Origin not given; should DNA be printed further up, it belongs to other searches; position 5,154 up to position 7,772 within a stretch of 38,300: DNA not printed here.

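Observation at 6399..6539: Rad50 with a transmembrane-type hairpin where the zinc hook should be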

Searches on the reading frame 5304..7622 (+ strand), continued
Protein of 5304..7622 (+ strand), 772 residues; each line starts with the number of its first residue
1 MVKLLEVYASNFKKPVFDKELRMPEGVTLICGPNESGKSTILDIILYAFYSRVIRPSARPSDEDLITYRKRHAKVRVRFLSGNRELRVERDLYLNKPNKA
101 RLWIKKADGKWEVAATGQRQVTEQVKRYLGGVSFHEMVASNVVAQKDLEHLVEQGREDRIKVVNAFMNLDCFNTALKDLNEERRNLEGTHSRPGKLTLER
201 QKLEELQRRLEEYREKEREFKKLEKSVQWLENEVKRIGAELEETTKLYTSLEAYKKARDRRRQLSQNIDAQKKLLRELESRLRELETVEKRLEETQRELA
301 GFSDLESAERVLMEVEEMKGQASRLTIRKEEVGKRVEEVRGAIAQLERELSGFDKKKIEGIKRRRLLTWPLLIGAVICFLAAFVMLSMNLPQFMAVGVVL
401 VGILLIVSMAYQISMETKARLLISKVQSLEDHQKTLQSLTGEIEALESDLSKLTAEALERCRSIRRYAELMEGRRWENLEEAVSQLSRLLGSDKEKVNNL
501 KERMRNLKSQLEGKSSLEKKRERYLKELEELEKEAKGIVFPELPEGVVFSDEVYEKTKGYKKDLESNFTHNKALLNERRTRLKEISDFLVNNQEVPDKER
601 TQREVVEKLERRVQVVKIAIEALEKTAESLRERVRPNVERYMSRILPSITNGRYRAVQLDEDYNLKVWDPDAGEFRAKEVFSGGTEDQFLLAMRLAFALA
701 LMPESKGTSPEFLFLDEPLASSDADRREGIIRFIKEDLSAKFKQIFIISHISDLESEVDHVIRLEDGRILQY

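Call 41: search_protein_representatives(protein=window:5304-7619:+)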
Query: 772 residues. Proteins with E-value up to 0.001 (for the whole library): 7867; up to 1e-10: 2472; up to 1e-30: 313. The best 150 are listed.
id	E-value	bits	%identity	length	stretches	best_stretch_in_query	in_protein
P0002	2.8e-236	802.6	49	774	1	1-771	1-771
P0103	2.8e-185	634.1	44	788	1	1-771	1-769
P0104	2.6e-167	574.7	43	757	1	1-771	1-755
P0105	4.6e-167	573.8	42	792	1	3-771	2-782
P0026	9.8e-164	562.8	47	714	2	1-419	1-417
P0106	1.8e-163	561.9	41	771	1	1-769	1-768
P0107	4.5e-155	534.2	39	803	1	2-769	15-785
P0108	3.7e-152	524.6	42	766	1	1-770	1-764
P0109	1.6e-148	512.6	37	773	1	1-770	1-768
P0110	2.7e-147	508.5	38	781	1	1-771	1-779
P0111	2.1e-146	505.6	39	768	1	1-753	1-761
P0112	2.1e-143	495.6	38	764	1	2-768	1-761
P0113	9.1e-138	477.0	35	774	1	1-771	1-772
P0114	4.2e-124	431.9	38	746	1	2-769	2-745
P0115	2.6e-119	416.0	36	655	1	117-769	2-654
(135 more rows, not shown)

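Call 44: list_cluster_members(proteins=[P0053, P0054, P0059, P0060, P0065, P0074, P0080, P0044, P0011, P0013])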
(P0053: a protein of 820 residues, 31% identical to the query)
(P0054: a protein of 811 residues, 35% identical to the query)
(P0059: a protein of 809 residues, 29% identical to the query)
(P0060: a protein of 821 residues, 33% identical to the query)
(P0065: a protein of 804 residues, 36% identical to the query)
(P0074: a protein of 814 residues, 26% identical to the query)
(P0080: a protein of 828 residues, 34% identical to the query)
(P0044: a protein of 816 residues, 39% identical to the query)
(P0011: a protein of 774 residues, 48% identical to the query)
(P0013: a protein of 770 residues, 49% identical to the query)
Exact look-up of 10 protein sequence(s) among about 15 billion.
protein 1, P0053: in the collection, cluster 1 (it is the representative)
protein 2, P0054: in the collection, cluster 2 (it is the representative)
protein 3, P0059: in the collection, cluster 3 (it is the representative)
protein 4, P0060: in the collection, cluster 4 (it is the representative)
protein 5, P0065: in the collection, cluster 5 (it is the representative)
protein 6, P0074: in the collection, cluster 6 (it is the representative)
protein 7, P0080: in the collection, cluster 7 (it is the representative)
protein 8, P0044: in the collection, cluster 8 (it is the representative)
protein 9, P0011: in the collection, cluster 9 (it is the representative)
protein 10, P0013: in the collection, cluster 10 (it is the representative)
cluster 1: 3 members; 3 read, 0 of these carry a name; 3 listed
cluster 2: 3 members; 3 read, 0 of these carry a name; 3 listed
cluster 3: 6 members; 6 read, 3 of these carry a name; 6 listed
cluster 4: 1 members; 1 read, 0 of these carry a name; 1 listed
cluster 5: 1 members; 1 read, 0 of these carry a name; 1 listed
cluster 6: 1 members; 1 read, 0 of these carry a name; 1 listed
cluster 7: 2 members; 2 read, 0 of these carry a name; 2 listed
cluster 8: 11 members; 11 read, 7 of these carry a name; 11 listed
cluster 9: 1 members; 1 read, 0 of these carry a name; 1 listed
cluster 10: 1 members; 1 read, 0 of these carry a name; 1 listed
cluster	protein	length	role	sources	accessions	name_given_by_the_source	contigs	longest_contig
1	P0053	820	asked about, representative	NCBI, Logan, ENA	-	-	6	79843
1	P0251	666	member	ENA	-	-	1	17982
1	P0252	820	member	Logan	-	-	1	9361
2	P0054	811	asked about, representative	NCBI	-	-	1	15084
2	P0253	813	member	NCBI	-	-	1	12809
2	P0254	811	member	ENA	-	-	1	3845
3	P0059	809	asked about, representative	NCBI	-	-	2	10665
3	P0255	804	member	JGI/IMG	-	exonuclease SbcC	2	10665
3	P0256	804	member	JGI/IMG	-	exonuclease SbcC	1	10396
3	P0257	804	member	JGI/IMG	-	exonuclease SbcC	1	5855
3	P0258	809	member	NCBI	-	-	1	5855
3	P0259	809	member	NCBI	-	-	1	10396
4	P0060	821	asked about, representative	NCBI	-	-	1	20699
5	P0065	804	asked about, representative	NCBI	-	-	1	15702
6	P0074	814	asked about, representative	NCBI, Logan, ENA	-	-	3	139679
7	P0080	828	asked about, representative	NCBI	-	-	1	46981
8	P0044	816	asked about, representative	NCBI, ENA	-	-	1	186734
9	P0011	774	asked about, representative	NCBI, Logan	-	-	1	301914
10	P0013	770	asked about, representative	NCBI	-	-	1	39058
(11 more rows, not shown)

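Call 45: find_encoding_contigs(protein=P0074, flank=8000, max_places=3)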
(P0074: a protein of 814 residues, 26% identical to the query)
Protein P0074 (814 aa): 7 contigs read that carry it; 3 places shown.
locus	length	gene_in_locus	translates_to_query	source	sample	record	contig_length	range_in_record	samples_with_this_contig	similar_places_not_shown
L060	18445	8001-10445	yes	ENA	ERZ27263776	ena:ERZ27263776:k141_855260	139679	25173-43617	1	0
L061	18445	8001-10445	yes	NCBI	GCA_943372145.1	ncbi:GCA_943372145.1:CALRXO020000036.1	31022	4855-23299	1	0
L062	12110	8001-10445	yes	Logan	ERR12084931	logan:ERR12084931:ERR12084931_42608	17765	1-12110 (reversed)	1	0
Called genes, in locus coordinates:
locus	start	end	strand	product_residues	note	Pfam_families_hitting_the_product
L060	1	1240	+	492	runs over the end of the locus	PF00155:Aminotran_1_2, PF01041:DegT_DnrJ_EryC1 (faint)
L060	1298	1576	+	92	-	PF01037:AsnC_trans_reg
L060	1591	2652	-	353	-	-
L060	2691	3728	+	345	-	-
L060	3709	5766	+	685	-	-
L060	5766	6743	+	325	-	-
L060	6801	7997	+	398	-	PF00149:Metallophos, PF12850:Metallophos_2 (weak)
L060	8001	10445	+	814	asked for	PF02463:SMC_N, PF13175:AAA_15, PF13304:AAA_21 (weak), PF13476:AAA_23, PF13514:AAA_27, PF13555:AAA_29 (weak), PF13558:SbcC_Walker_B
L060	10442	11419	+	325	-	PF00583:Acetyltransf_1, PF13508:Acetyltransf_7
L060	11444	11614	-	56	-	-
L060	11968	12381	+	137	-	PF01242:PTPS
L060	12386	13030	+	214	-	PF01227:GTP_cyclohydroI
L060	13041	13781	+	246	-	PF00106:adh_short, PF08659:KR, PF13460:NAD_binding_10 (weak), PF13561:adh_short_C2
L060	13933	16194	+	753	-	PF25174:Beta-prop_THOC3 (faint), PF00326:Peptidase_S9, PF08840:BAAT_C, PF20434:BD-FAE (weak)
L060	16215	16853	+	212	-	-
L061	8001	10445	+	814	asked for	PF02463:SMC_N, PF13175:AAA_15, PF13304:AAA_21 (weak), PF13476:AAA_23, PF13514:AAA_27, PF13555:AAA_29 (weak), PF13558:SbcC_Walker_B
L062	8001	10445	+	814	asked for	PF02463:SMC_N, PF13175:AAA_15, PF13304:AAA_21 (weak), PF13476:AAA_23, PF13514:AAA_27, PF13555:AAA_29 (weak), PF13558:SbcC_Walker_B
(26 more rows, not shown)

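Call 46: find_encoding_contigs(protein=P0053, flank=8000, max_places=4)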
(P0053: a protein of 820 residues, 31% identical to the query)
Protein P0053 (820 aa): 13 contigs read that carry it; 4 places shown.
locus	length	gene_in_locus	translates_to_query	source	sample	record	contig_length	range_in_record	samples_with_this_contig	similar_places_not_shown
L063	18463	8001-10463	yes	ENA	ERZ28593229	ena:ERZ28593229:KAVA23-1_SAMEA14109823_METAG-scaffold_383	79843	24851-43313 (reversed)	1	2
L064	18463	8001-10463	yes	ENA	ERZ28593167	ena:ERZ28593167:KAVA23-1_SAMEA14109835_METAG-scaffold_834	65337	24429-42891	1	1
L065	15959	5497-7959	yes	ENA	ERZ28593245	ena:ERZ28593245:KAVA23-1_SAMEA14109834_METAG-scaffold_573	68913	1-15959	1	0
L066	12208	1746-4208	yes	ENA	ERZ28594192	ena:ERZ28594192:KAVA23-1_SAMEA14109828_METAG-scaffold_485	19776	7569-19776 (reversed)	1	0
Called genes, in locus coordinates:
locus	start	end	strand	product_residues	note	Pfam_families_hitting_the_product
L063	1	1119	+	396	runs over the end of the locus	PF00155:Aminotran_1_2, PF01041:DegT_DnrJ_EryC1 (weak)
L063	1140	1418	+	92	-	PF01037:AsnC_trans_reg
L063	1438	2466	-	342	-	-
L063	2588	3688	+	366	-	-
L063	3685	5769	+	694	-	-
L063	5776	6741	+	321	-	-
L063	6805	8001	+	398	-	PF00149:Metallophos, PF12850:Metallophos_2 (faint)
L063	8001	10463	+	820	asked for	PF02463:SMC_N, PF13175:AAA_15, PF13304:AAA_21 (weak), PF13476:AAA_23, PF13514:AAA_27, PF13555:AAA_29 (weak), PF02463:SMC_N, PF13558:SbcC_Walker_B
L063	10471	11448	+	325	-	PF00583:Acetyltransf_1, PF13508:Acetyltransf_7 (weak)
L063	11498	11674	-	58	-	-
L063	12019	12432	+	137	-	PF01242:PTPS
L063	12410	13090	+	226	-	PF01227:GTP_cyclohydroI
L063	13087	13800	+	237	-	PF00106:adh_short, PF08659:KR, PF23441:SDR (faint), PF01370:Epimerase (weak), PF13460:NAD_binding_10 (weak), PF13561:adh_short_C2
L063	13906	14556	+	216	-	-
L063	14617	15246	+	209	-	-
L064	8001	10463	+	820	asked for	PF02463:SMC_N, PF13175:AAA_15, PF13304:AAA_21 (weak), PF13476:AAA_23, PF13514:AAA_27, PF13555:AAA_29 (weak), PF02463:SMC_N, PF13558:SbcC_Walker_B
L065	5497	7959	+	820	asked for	PF02463:SMC_N, PF13175:AAA_15, PF13304:AAA_21 (weak), PF13476:AAA_23, PF13514:AAA_27, PF13555:AAA_29 (weak), PF02463:SMC_N, PF13558:SbcC_Walker_B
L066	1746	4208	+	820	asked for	PF02463:SMC_N, PF13175:AAA_15, PF13304:AAA_21 (weak), PF13476:AAA_23, PF13514:AAA_27, PF13555:AAA_29 (weak), PF02463:SMC_N, PF13558:SbcC_Walker_B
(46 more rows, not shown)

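Call 52: search_protein_families(library=pfam, alignment_id=A2, max_evalue=0.001)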
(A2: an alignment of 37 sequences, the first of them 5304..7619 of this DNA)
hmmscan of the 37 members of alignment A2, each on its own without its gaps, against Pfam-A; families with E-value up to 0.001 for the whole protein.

A. member 1, window:5304-7619:+ (772 aa): 7 families
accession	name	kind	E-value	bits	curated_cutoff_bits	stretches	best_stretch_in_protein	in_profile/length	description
PF02463.25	SMC_N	-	4.8e-13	49.5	40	1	7-764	5-211/220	RecF/RecN/SMC N terminal domain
PF13476.12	AAA_23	-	2.4e-11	45.1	27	1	19-266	13-177/201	AAA domain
PF13304.12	AAA_21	-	1.6e-07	32.1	27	0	27-54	1-26/304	AAA domain, putative AbiEii toxin, Type IV TA system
PF13175.12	AAA_15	-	4.1e-07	30.4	32.1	1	7-318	6-278/374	AAA ATPase domain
PF13555.12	AAA_29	-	8.9e-06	25.8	27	1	21-50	17-47/61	P-loop containing region of AAA domain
PF13558.12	SbcC_Walker_B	-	2e-05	25.2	27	1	677-735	29-89/90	SbcC/RAD50-like, Walker B motif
PF05531.17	NPV_P10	-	0.00041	21.2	29.8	0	415-455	16-56/75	Nucleopolyhedrovirus P10 protein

B. families by the number of members that match (of 37 scanned): 29 families (the first 25 are shown)
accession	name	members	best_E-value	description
PF13476.12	AAA_23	37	1.2e-22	AAA domain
PF02463.25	SMC_N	35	7.1e-15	RecF/RecN/SMC N terminal domain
PF13514.12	AAA_27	31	1.6e-11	AAA domain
PF13555.12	AAA_29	23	1.2e-07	P-loop containing region of AAA domain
PF13558.12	SbcC_Walker_B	18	5.5e-07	SbcC/RAD50-like, Walker B motif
PF13304.12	AAA_21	15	1.6e-07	AAA domain, putative AbiEii toxin, Type IV TA system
PF13175.12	AAA_15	14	2.1e-14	AAA ATPase domain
PF07889.17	DUF1664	3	2.9e-07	Protein of unknown function (DUF1664)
PF05531.17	NPV_P10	2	8.1e-06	Nucleopolyhedrovirus P10 protein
PF06103.16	DUF948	2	9.9e-06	Bacterial protein of unknown function (DUF948)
PF13166.12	AAA_13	2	1.9e-05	AAA domain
PF13851.11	GAS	2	0.00018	Growth-arrest specific micro-tubule binding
PF04108.17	ATG17_like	1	9.2e-08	Autophagy protein ATG17-like domain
PF04513.17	Baculo_PEP_C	1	1e-07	Baculovirus polyhedron envelope protein, PEP, C terminus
PF05557.18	MAD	1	2e-07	Mitotic checkpoint protein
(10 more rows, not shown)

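Call 53: search_protein_families(library=ncbifam, alignment_id=A2, max_evalue=0.001)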
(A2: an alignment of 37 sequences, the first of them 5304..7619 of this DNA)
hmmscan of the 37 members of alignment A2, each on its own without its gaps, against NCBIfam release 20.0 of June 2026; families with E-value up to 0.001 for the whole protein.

A. member 1, window:5304-7619:+ (772 aa): 34 families (the best 25 are shown)
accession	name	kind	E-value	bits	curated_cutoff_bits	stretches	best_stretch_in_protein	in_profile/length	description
NF003034.1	PRK03918.1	equivalog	3.4e-42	144.5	700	2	6-351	5-338/878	DNA double-strand break repair ATPase Rad50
NF002572.0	PRK02224.1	equivalog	5.7e-26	91.1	1087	2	417-765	520-867/888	DNA double-strand break repair ATPase Rad50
NF041035.1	Rad50_Halo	equivalog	1.3e-23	83.3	1000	2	420-765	523-867/883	DNA double-strand break repair ATPase Rad50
NF002244.0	PRK01156.1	equivalog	6.6e-22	77.4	847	2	18-251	16-237/895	DNA double-strand break repair ATPase Rad50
NF041034.1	Rad50_Sulf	equivalog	8.6e-22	76.8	1000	3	677-765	776-858/872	DNA double-strand break repair ATPase Rad50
NF045487.1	ASRP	equivalog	1.5e-18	66.7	300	1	19-360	8-281/593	archaea-specific SMC-related protein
TIGR02169.1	SMC_prok_A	equivalog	2.3e-16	58.7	729.4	3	8-99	6-107/1165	chromosome segregation protein SMC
TIGR00618.1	sbcc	subfamily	3.4e-13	48.5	478.5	2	24-299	26-287/1043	exonuclease subunit SbcC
TIGR02168.1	SMC_prok_B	equivalog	3.3e-11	41.7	567.35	1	134-356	255-485/1181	chromosome segregation protein SMC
NF041751.2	sbcc_Staph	equivalog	1.4e-09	36.6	920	1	138-359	270-497/1007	exonuclease subunit SbcC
NF045780.1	TrlF_fam_ATP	equivalog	2.9e-09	36.2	350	1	36-351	320-627/944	TrlF family AAA-like ATPase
TIGR02142.1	modC_ABC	equivalog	1.7e-08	34.1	285.05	1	708-769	148-210/353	molybdenum ABC transporter ATP-binding protein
NF053563.1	Rkd4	equivalog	1.7e-08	33.1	860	1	6-349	5-330/747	arcadin-4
TIGR00611.2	recf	equivalog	4.1e-08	32.8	172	1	19-99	15-92/339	DNA replication/repair protein RecF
NF047565.1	PSM_export_PmtA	equivalog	2.4e-07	30.3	350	1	692-770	133-207/282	phenol-soluble modulin export ABC transporter ATP-binding protein PmtA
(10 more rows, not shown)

B. families by the number of members that match (of 37 scanned): 92 families (the first 25 are shown)
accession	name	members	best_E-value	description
NF041034.1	Rad50_Sulf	35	1.3e-35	DNA double-strand break repair ATPase Rad50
NF002244.0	PRK01156.1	35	2.3e-28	DNA double-strand break repair ATPase Rad50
NF003034.1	PRK03918.1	34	4.1e-46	DNA double-strand break repair ATPase Rad50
NF002572.0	PRK02224.1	33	7.7e-35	DNA double-strand break repair ATPase Rad50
NF041035.1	Rad50_Halo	32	9e-36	DNA double-strand break repair ATPase Rad50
NF045487.1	ASRP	27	6.4e-34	archaea-specific SMC-related protein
NF053563.1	Rkd4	27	5.9e-22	arcadin-4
TIGR00611.2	recf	27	1.2e-15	DNA replication/repair protein RecF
TIGR00618.1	sbcc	25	1.2e-27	exonuclease subunit SbcC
TIGR02168.1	SMC_prok_B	21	2.5e-18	chromosome segregation protein SMC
NF045780.1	TrlF_fam_ATP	21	4.3e-14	TrlF family AAA-like ATPase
NF010068.0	PRK13548.1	20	4.7e-09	heme ABC transporter ATP-binding protein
TIGR02169.1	SMC_prok_A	17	1.5e-22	chromosome segregation protein SMC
NF041751.2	sbcc_Staph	16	4.4e-14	exonuclease subunit SbcC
NF040873.1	AztA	14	4.6e-09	zinc ABC transporter ATP-binding protein AztA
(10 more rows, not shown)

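Call 56: find_homologous_proteins(query=P0101, max_evalue=1e-15)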
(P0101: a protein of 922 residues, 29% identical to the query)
Query P0101 (922 aa): 48 proteins with E <= 1e-15 among 8000 candidates.
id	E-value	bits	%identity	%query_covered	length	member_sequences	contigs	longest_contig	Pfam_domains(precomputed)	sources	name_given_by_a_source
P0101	0.0e+0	1883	100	100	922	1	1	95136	PF10046.15,PF13558.13,PF13555.13,PF10473.15,PF13304.13,PF00005.34,PF13175.13,PF13476.13,PF23649.2,PF02463.26,PF24161.2,PF04423.20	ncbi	ncbi:MAG: SMC family ATPase [Desulfurococcaceae archaeon]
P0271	2.8e-89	319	33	98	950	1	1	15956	PF00005.34,PF13175.13,PF13476.13,PF13558.13,PF13555.13,PF02463.26,PF04423.20,PF13304.13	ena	-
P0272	7.5e-89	317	32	99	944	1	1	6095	PF13851.12,PF13558.13,PF05531.18,PF13304.13,PF27241.1,PF13175.13,PF13476.13,PF07889.18,PF06160.18,PF02463.26,PF24161.2,PF14712.12,PF04423.20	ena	-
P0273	1.9e-84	303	32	98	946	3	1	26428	PF04513.18,PF13175.13,PF13476.13,PF13558.13,PF23854.3,PF13555.13,PF02463.26,PF04423.20,PF13304.13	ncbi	-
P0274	1.4e-82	296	32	98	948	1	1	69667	PF04513.18,PF28544.1,PF13558.13,PF04108.18,PF13555.13,PF05531.18,PF13166.13,PF13304.13,PF06009.20,PF04136.22,PF13175.13,PF13476.13,PF07889.18,PF06160.18,PF02463.26,PF06419.18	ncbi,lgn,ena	-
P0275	4.1e-79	285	32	97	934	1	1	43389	PF04513.18,PF13175.13,PF13476.13,PF13558.13,PF04108.18,PF13555.13,PF02463.26,PF04423.20,PF13304.13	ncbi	-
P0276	1.3e-76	277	28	99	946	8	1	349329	PF24423.3,PF13175.13,PF13476.13,PF13558.13,PF13555.13,PF19220.7,PF02463.26,PF24161.2,PF13166.13,PF04423.20,PF13304.13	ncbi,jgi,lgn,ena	-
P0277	1.4e-58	217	29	100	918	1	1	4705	PF13851.12,PF04513.18,PF13514.13,PF13175.13,PF04108.18,PF13555.13,PF02463.26,PF24161.2,PF13166.13,PF13304.13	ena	-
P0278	3.1e-55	206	28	98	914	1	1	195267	PF04513.18,PF10046.15,PF13558.13,PF27605.1,PF04108.18,PF13555.13,PF05531.18,PF13166.13,PF13304.13,PF13514.13,PF00005.34,PF13175.13,PF13476.13,PF07889.18,PF02463.26,PF04423.20,PF07303.19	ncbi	-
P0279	4.4e-53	199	28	99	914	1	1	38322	PF13514.13,PF00005.34,PF13175.13,PF13476.13,PF13558.13,PF13555.13,PF02463.26,PF04423.20,PF13304.13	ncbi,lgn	ncbi:MAG: AAA family ATPase [Pyrodictiaceae archaeon]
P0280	6.5e-48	182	29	99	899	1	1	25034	PF13851.12,PF04513.18,PF07926.18,PF13558.13,PF04108.18,PF05531.18,PF13166.13,PF13304.13,PF04136.22,PF18595.7,PF00005.34,PF13175.13,PF13476.13,PF02463.26,PF24161.2,PF04423.20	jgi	jgi:exonuclease SbcC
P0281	6.3e-47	178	29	49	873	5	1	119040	PF13175.13,PF13476.13,PF02463.26,PF04423.20,PF13304.13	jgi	-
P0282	4.2e-45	172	30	54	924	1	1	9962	PF00005.34,PF13175.13,PF13476.13,PF13558.13,PF13555.13,PF05531.18,PF02463.26,PF13166.13,PF04423.20,PF13304.13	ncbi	-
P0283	5.9e-45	172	28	99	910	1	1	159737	PF28544.1,PF13558.13,PF13555.13,PF05531.18,PF13304.13,PF04136.22,PF13514.13,PF00005.34,PF13175.13,PF13476.13,PF02463.26,PF04423.20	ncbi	-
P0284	4.5e-43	166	32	30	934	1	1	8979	PF13851.12,PF04513.18,PF13558.13,PF04108.18,PF13555.13,PF13166.13,PF13304.13,PF13514.13,PF00005.34,PF13175.13,PF13476.13,PF02463.26,PF04423.20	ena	-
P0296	6.7e-32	129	39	19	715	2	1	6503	PF13175.13,PF13476.13,PF13558.13,PF13555.13,PF02463.26,PF13304.13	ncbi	ncbi:MAG: SMC family ATPase, partial [Nitrososphaerota archaeon]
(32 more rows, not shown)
